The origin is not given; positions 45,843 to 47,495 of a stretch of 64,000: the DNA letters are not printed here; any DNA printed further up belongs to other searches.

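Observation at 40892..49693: Two-component/sigma54 regulatory unit embedded between two nucleotide-sugar (uronic-acid) precursor gene pairs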

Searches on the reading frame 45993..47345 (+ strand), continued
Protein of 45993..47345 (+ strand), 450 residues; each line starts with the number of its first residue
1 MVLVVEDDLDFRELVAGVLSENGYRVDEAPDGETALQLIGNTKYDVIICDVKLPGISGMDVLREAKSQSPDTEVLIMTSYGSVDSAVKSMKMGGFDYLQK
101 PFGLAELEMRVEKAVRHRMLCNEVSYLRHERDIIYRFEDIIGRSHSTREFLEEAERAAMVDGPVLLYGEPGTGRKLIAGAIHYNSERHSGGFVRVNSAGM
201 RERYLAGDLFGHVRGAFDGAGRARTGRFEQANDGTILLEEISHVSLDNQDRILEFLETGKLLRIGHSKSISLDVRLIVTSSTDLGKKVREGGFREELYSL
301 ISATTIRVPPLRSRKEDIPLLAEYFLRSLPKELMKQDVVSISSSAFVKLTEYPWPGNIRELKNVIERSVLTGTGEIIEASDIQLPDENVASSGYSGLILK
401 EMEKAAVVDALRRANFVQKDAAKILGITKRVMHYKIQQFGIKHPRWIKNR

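Call 28: find_encoding_contigs(protein=P0011, flank=10000, max_places=1)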
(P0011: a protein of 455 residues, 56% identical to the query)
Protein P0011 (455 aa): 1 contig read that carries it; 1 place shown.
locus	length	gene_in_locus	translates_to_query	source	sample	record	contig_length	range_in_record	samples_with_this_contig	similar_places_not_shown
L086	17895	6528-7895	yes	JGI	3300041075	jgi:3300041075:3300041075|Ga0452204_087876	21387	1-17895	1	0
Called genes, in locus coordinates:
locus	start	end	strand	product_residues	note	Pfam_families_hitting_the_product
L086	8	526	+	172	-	PF01370:Epimerase, PF16363:GDP_Man_Dehyd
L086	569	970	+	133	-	PF05635:23S_rRNA_IVP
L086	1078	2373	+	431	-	PF03446:NAD_binding_2 (weak), PF03721:UDPG_MGDP_dh_N, PF00984:UDPG_MGDP_dh, PF03720:UDPG_MGDP_dh_C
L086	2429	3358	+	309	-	PF01073:3Beta_HSD, PF01370:Epimerase, PF02719:Polysacc_synt_2, PF04321:RmlD_sub_bind, PF05368:NmrA (weak), PF07993:NAD_binding_4 (faint), PF13460:NAD_binding_10, PF16363:GDP_Man_Dehyd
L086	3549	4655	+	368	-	PF00989:PAS (weak), PF13426:PAS_9 (weak), PF00512:HisKA, PF02518:HATPase_c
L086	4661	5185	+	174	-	PF00072:Response_reg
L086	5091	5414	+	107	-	PF00158:Sigma54_activat, PF14532:Sigma54_activ_2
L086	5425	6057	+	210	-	PF00158:Sigma54_activat, PF25601:AAA_lid_14, PF02954:HTH_8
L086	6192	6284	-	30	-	-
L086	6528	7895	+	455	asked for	PF00072:Response_reg, PF00158:Sigma54_activat, PF14532:Sigma54_activ_2, PF25601:AAA_lid_14, PF02954:HTH_8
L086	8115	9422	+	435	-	PF03721:UDPG_MGDP_dh_N, PF00984:UDPG_MGDP_dh, PF03720:UDPG_MGDP_dh_C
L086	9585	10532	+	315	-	PF01073:3Beta_HSD, PF01370:Epimerase, PF02719:Polysacc_synt_2, PF04321:RmlD_sub_bind, PF07993:NAD_binding_4, PF13460:NAD_binding_10 (faint), PF16363:GDP_Man_Dehyd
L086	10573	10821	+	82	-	PF20660:DUF6812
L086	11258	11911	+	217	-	PF02811:PHP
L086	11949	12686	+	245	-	PF13176:TPR_7 (faint), PF07719:TPR_2 (faint), PF13174:TPR_6 (faint), PF13428:TPR_14 (faint), PF13432:TPR_16 (faint), PF13424:TPR_12 (faint)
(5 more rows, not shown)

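Call 29: find_encoding_contigs(protein=P0002, flank=10000, max_places=1)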
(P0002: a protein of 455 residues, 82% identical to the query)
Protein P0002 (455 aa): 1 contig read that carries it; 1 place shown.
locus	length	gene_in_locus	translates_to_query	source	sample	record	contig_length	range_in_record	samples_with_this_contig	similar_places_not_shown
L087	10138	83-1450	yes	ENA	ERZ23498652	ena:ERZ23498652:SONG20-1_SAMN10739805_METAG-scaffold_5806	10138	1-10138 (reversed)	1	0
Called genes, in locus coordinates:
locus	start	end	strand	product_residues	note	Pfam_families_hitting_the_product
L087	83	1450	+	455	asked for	PF00072:Response_reg, PF00158:Sigma54_activat, PF14532:Sigma54_activ_2, PF25601:AAA_lid_14, PF02954:HTH_8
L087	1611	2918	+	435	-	PF03721:UDPG_MGDP_dh_N, PF03807:F420_oxidored (faint), PF00984:UDPG_MGDP_dh, PF03720:UDPG_MGDP_dh_C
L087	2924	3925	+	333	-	PF01073:3Beta_HSD, PF01370:Epimerase, PF02719:Polysacc_synt_2, PF04321:RmlD_sub_bind, PF16363:GDP_Man_Dehyd, PF07993:NAD_binding_4 (weak)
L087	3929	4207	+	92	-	PF20660:DUF6812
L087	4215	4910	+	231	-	PF02811:PHP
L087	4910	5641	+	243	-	PF13176:TPR_7 (faint), PF14559:TPR_19 (faint), PF09976:TPR_21 (faint), PF13174:TPR_6 (faint), PF13428:TPR_14 (faint), PF07719:TPR_2 (faint), PF13181:TPR_8 (faint), PF13432:TPR_16 (weak)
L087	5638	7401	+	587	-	PF01855:POR_N, PF02776:TPP_enzyme_N (weak), PF02775:TPP_enzyme_C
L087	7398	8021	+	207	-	PF01558:POR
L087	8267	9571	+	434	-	PF00501:AMP-binding, PF14535:AMP-binding_C_2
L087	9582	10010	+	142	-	PF01842:ACT, PF13291:ACT_4 (faint), PF13840:ACT_7 (faint), PF19571:ACT_8, PF22629:ACT_AHAS_ss (faint), PF01842:ACT (weak)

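Call 30: find_encoding_contigs(protein=P0033, flank=10000, max_places=1)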
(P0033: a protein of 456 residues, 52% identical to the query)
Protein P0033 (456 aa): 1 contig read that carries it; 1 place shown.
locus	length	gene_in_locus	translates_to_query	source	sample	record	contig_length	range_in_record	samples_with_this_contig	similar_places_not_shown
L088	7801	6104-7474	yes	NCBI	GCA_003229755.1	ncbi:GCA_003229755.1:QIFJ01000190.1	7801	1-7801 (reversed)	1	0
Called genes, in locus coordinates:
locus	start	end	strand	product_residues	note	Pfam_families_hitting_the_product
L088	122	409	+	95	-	PF01381:HTH_3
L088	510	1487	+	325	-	PF01073:3Beta_HSD, PF01370:Epimerase, PF02719:Polysacc_synt_2, PF04321:RmlD_sub_bind, PF13460:NAD_binding_10 (weak), PF16363:GDP_Man_Dehyd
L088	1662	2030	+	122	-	PF05635:23S_rRNA_IVP, PF22296:bAvd (weak)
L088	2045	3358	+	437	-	PF03446:NAD_binding_2 (weak), PF03721:UDPG_MGDP_dh_N, PF00984:UDPG_MGDP_dh, PF03720:UDPG_MGDP_dh_C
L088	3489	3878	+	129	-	PF05635:23S_rRNA_IVP, PF22296:bAvd (weak)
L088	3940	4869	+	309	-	PF01073:3Beta_HSD, PF01370:Epimerase, PF02719:Polysacc_synt_2, PF04321:RmlD_sub_bind, PF05368:NmrA, PF07993:NAD_binding_4 (faint), PF13460:NAD_binding_10, PF16363:GDP_Man_Dehyd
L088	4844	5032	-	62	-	-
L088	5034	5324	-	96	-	PF05016:ParE_toxin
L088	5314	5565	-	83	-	PF02604:PhdYeFM_antitox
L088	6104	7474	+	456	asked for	PF00072:Response_reg, PF00158:Sigma54_activat, PF01078:Mg_chelatase (faint), PF14532:Sigma54_activ_2, PF07728:AAA_5 (weak), PF25601:AAA_lid_14, PF02954:HTH_8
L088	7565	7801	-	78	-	?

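Call 58: search_solved_structures(query=window:45993-47345:+, max_evalue=1e-40)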
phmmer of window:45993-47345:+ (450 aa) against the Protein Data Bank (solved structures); distinct sequences matched with E-value up to 1e-40: 32.
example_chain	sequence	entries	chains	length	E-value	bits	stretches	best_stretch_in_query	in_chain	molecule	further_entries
4l4u_A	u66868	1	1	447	5.2e-97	328.9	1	2-441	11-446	Transcriptional regulator (NtrC family)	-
1ny5_A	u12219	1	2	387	1.2e-88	301.3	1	2-382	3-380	transcriptional regulator (NtrC family)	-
3dzd_A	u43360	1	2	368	1.1e-67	232.2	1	2-378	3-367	Transcriptional regulator (NtrC family)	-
5ep0_A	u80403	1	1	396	4.3e-65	223.7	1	2-378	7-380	Putative repressor protein luxO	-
5m7n_A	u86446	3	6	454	5.8e-63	216.7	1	2-375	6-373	Nitrogen assimilation regulatory protein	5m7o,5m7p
9qq6_C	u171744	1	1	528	1.5e-62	215.4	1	118-444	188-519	Nif-specific regulatory protein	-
1ojl_A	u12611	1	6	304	8.4e-60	206.3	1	140-436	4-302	TRANSCRIPTIONAL REGULATORY PROTEIN ZRAR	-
2bjv_A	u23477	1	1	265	9.5e-56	192.9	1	138-373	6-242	PSP OPERON TRANSCRIPTIONAL ACTIVATOR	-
2vii_A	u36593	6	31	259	1.2e-55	192.5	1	138-373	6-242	PSP OPERON TRANSCRIPTIONAL ACTIVATOR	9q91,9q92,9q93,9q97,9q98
2bjw_A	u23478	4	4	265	1.3e-55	192.5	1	138-373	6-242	PSP OPERON TRANSCRIPTIONAL ACTIVATOR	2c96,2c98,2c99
5nss_F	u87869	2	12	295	1.3e-55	192.4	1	138-373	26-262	Psp operon transcriptional activator | Transcription activator PspF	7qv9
9q90_1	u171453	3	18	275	1.4e-55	192.4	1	138-373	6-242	Psp operon transcriptional activator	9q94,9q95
4qnm_A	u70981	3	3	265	3.4e-55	191.1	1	138-373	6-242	Psp operon transcriptional activator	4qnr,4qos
4ly6_A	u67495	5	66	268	8.2e-55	189.8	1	120-382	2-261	Transcriptional regulator (NtrC family)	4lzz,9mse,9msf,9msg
2c9c_A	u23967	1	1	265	8.9e-55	189.7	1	138-373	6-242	PSP OPERON TRANSCRIPTIONAL ACTIVATOR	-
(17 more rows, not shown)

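Call 59: find_encoding_contigs(protein=P0004, flank=10000, max_places=1)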
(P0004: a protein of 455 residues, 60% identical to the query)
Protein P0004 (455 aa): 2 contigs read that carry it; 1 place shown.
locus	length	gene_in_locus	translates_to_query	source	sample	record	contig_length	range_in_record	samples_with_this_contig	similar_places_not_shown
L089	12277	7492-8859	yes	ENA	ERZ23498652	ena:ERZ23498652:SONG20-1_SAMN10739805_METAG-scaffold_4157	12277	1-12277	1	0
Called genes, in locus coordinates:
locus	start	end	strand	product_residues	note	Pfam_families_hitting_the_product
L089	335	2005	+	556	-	PF00953:Glycos_transf_4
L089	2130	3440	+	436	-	PF03446:NAD_binding_2 (faint), PF03721:UDPG_MGDP_dh_N, PF00984:UDPG_MGDP_dh, PF03720:UDPG_MGDP_dh_C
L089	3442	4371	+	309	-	PF00106:adh_short (weak), PF01073:3Beta_HSD, PF01370:Epimerase, PF02719:Polysacc_synt_2, PF04321:RmlD_sub_bind, PF05368:NmrA, PF13460:NAD_binding_10, PF16363:GDP_Man_Dehyd, +1 more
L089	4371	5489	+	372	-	PF00512:HisKA, PF02518:HATPase_c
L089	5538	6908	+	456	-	PF00072:Response_reg, PF00158:Sigma54_activat, PF14532:Sigma54_activ_2, PF25601:AAA_lid_14, PF02954:HTH_8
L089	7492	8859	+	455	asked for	PF00072:Response_reg, PF00158:Sigma54_activat, PF14532:Sigma54_activ_2, PF25601:AAA_lid_14, PF02954:HTH_8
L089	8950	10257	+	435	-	PF03721:UDPG_MGDP_dh_N, PF00984:UDPG_MGDP_dh, PF03720:UDPG_MGDP_dh_C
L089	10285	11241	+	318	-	PF01073:3Beta_HSD, PF01370:Epimerase, PF02719:Polysacc_synt_2, PF04321:RmlD_sub_bind, PF07993:NAD_binding_4, PF16363:GDP_Man_Dehyd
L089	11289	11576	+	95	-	PF20660:DUF6812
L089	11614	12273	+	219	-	PF02811:PHP (weak)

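Call 60: find_encoding_contigs(protein=P0026, flank=10000, max_places=1)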
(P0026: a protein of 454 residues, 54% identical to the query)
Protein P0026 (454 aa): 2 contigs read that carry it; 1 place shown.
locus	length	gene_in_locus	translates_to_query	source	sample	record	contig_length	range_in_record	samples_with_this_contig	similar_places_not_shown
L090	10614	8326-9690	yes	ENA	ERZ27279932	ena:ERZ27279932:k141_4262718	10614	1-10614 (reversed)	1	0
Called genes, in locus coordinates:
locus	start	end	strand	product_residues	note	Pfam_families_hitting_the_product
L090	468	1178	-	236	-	PF01209:Ubie_methyltran, PF13489:Methyltransf_23 (weak), PF13847:Methyltransf_31, PF08241:Methyltransf_11, PF08242:Methyltransf_12, PF13649:Methyltransf_25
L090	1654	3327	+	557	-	PF00953:Glycos_transf_4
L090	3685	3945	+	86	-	PF02604:PhdYeFM_antitox (weak)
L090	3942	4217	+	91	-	-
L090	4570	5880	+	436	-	PF03446:NAD_binding_2, PF03721:UDPG_MGDP_dh_N, PF00984:UDPG_MGDP_dh, PF03720:UDPG_MGDP_dh_C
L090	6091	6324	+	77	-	PF05635:23S_rRNA_IVP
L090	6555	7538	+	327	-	PF01073:3Beta_HSD, PF01370:Epimerase, PF02719:Polysacc_synt_2, PF04321:RmlD_sub_bind, PF16363:GDP_Man_Dehyd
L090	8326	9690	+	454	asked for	PF00072:Response_reg, PF00158:Sigma54_activat, PF14532:Sigma54_activ_2, PF25601:AAA_lid_14, PF02954:HTH_8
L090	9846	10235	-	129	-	PF05635:23S_rRNA_IVP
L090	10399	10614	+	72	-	?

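Call 74: find_encoding_contigs(protein=P0086, flank=10000, max_places=1)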
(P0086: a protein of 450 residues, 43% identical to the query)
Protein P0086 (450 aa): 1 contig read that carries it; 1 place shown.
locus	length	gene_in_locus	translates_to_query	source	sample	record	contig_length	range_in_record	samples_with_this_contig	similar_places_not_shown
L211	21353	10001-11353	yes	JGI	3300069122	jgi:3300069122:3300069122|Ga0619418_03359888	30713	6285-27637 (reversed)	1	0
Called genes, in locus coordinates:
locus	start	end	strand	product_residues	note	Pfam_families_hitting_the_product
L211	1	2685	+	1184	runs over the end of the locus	PF00580:UvrD-helicase, PF13245:AAA_19 (faint), PF00580:UvrD-helicase, PF13361:UvrD_C (weak), PF13538:UvrD_C_2 (faint), PF12705:PDDEXK_1 (faint)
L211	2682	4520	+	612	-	PF21185:RecD_N, PF13086:AAA_11 (faint), PF13245:AAA_19, PF13401:AAA_22 (weak), PF13604:AAA_30, PF01443:Viral_helicase1 (faint), PF05127:NAT10_TcmA_helicase, PF13538:UvrD_C_2, +1 more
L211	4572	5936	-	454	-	PF18998:Flg_new_2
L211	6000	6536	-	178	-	PF14512:TM1586_NiRdase (faint), PF00881:Nitroreductase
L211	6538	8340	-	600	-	PF00009:GTP_EFTU, PF01926:MMR_HSR1 (faint), PF22042:EF-G_D2, PF03144:GTP_EFTU_D2, PF14492:EFG_III (weak), PF00679:EFG_C, PF21018:BipA_C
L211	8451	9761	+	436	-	PF03446:NAD_binding_2, PF03721:UDPG_MGDP_dh_N, PF00984:UDPG_MGDP_dh, PF03720:UDPG_MGDP_dh_C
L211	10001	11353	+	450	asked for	PF00072:Response_reg, PF00158:Sigma54_activat, PF14532:Sigma54_activ_2, PF25601:AAA_lid_14, PF02954:HTH_8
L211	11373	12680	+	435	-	PF03721:UDPG_MGDP_dh_N, PF00984:UDPG_MGDP_dh, PF03720:UDPG_MGDP_dh_C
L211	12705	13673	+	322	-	PF01073:3Beta_HSD, PF01370:Epimerase, PF02719:Polysacc_synt_2, PF04321:RmlD_sub_bind, PF07993:NAD_binding_4, PF16363:GDP_Man_Dehyd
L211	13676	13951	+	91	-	PF20660:DUF6812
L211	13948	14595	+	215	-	PF02811:PHP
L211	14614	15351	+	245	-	PF13432:TPR_16 (faint), PF13174:TPR_6 (faint), PF13428:TPR_14 (faint), PF14559:TPR_19 (faint), PF07719:TPR_2 (faint), PF13176:TPR_7 (faint)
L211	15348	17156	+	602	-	PF01855:POR_N, PF02775:TPP_enzyme_C, PF12838:Fer4_7 (weak), PF00037:Fer4 (weak)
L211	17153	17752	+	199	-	PF01558:POR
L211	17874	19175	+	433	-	PF00501:AMP-binding, PF14535:AMP-binding_C_2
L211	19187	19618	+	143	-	PF01842:ACT, PF13291:ACT_4 (faint), PF19571:ACT_8, PF22468:ACT_9 (faint), PF22629:ACT_AHAS_ss (weak), PF01842:ACT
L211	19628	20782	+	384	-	PF13433:Peripla_BP_5, PF13458:Peripla_BP_6, PF01094:ANF_receptor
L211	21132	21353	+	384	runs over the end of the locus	PF13433:Peripla_BP_5, PF13458:Peripla_BP_6, PF01094:ANF_receptor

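Call 85: find_encoding_contigs(protein=P0078, flank=10000, max_places=1)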
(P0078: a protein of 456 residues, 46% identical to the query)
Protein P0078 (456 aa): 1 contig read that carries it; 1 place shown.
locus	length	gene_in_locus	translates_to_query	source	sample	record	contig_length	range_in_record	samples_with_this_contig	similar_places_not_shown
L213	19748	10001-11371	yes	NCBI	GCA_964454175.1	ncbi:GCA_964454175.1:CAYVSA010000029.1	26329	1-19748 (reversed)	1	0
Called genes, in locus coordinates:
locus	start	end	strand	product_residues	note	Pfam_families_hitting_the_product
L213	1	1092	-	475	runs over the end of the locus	PF13646:HEAT_2, PF03130:HEAT_PBS (faint), PF02985:HEAT (faint), PF13646:HEAT_2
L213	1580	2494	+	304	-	PF01259:SAICAR_synt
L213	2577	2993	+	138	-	PF04246:RseC_MucC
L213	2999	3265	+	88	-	-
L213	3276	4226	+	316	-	PF01479:S4 (weak), PF00849:PseudoU_synth_2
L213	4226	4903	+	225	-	PF02578:Cu-oxidase_4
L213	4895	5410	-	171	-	PF07456:Hpre_diP_synt_I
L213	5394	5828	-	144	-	PF07009:NusG_II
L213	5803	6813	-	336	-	PF02424:ApbE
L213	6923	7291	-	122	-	PF00072:Response_reg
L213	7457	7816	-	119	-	PF21157:DksA_N, PF01258:zf-dskA_traR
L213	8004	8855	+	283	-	-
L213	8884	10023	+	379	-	PF13426:PAS_9 (weak), PF00512:HisKA, PF02518:HATPase_c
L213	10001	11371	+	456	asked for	PF00072:Response_reg, PF00158:Sigma54_activat, PF14532:Sigma54_activ_2, PF25601:AAA_lid_14, PF02954:HTH_8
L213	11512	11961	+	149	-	PF03473:MOSC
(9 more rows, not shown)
